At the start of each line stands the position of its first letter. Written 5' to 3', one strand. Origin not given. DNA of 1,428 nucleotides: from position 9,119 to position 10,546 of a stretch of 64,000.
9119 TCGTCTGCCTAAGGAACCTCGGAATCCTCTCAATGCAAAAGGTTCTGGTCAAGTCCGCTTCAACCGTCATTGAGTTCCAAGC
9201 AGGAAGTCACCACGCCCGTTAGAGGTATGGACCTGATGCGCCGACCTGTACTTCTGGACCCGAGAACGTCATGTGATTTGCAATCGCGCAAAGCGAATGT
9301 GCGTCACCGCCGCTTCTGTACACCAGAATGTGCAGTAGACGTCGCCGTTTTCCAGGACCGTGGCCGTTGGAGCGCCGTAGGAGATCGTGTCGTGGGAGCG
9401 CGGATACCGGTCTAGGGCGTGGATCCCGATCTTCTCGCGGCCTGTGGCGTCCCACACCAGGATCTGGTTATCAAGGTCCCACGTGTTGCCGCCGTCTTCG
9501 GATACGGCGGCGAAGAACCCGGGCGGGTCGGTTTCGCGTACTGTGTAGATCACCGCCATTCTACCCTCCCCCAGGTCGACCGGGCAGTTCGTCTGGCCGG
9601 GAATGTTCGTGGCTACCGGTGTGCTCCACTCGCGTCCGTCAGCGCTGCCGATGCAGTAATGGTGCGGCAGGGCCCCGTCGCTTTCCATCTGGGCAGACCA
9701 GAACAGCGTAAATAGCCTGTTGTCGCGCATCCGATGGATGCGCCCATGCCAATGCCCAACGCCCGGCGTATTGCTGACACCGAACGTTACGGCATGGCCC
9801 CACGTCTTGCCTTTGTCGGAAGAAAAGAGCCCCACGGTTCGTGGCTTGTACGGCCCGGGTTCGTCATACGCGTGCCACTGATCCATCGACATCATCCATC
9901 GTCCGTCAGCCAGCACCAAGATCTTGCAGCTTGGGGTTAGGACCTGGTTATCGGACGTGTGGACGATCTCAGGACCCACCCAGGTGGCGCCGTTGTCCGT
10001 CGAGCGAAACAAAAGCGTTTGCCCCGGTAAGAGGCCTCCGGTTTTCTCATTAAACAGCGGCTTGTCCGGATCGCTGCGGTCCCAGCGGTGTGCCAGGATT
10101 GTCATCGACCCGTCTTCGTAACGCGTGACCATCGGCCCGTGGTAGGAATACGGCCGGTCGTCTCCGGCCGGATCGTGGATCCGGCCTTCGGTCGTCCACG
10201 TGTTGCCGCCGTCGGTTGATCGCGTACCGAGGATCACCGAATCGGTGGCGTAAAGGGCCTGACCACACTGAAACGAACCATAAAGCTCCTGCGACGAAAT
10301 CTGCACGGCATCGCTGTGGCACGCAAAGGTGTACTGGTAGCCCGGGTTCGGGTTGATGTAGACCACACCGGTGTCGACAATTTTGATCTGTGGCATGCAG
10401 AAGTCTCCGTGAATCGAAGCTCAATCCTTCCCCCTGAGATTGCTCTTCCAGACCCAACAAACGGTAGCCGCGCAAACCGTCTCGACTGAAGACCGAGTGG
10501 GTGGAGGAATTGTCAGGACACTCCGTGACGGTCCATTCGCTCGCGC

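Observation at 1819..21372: Near-identical 3.9–4.2 kb direct segmental duplication of a GHL10-like and GH42-like gene pair, 15.3 kb apart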

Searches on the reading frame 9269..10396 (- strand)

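Call 6: search_protein_families(library=pfam, proteins=[window:9269-10396:-])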
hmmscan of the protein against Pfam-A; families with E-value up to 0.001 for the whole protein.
window:9269-10396:- (375 aa): 2 families
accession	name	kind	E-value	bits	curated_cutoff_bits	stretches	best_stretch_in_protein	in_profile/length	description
PF13088.12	BNR_2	-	8.9e-13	48.7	31.4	1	41-335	6-259/277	BNR repeat-like domain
PF02012.26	BNR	-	5e-05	23.1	27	0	130-139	1-10/12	BNR/Asp-box repeat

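Call 9: search_protein_families(library=ncbifam, proteins=[window:9269-10396:-], max_evalue=0.01)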
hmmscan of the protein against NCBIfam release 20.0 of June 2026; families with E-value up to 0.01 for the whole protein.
window:9269-10396:- (375 aa): 0 families
